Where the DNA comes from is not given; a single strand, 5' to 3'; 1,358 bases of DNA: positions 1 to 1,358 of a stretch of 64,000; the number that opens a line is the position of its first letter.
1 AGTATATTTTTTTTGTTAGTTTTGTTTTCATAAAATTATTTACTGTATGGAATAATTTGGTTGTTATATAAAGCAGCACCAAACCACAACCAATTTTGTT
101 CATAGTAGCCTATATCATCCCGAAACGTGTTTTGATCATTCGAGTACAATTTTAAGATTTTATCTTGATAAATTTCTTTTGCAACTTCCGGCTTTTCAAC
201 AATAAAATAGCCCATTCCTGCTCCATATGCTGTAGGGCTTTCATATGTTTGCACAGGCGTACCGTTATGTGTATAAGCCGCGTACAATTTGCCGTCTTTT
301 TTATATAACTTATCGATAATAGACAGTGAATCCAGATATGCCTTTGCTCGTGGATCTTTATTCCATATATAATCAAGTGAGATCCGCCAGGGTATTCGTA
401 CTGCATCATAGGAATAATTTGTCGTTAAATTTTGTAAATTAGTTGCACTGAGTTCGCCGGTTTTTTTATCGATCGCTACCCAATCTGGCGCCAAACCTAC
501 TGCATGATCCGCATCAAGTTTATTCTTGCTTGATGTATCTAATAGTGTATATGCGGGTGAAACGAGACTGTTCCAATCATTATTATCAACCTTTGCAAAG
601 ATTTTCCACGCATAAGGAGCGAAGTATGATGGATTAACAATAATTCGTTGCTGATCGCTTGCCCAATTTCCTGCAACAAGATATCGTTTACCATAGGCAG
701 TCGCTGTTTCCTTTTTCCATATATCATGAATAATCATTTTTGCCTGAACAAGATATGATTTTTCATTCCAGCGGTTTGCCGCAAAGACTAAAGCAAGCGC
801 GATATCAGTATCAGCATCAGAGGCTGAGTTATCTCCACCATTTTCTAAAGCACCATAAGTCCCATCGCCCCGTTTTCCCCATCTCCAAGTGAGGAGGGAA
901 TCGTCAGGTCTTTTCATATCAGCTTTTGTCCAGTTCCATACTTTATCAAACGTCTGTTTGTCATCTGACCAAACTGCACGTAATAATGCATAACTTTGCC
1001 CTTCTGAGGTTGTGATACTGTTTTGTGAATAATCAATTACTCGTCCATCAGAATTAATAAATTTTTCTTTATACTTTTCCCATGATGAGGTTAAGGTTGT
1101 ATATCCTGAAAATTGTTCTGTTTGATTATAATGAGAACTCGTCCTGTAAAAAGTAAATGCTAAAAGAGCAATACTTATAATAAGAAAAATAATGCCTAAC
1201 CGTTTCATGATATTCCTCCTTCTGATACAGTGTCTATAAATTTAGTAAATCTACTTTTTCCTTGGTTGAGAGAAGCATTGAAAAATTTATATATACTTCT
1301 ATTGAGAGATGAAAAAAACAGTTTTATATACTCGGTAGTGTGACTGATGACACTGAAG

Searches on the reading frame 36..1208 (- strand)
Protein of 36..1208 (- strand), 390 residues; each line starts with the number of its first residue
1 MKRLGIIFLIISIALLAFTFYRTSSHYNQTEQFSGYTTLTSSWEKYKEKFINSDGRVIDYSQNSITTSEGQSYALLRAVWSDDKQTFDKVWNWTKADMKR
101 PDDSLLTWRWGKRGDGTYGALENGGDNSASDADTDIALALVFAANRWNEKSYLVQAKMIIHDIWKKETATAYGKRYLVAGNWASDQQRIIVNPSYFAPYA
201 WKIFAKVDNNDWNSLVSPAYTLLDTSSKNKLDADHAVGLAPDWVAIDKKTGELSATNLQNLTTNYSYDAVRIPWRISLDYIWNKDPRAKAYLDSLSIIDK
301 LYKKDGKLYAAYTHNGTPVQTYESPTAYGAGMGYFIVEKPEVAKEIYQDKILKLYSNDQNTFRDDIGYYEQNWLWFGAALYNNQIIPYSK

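Call 37: search_protein_families(library=pfam, proteins=[window:36-1208:-], max_evalue=0.001)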
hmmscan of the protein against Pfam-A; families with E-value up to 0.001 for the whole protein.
window:36-1208:- (390 aa): 1 family
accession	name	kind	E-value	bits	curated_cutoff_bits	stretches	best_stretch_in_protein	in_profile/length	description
PF01270.23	Glyco_hydro_8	-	2.6e-54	184.9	24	1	33-354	17-319/341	Glycosyl hydrolases family 8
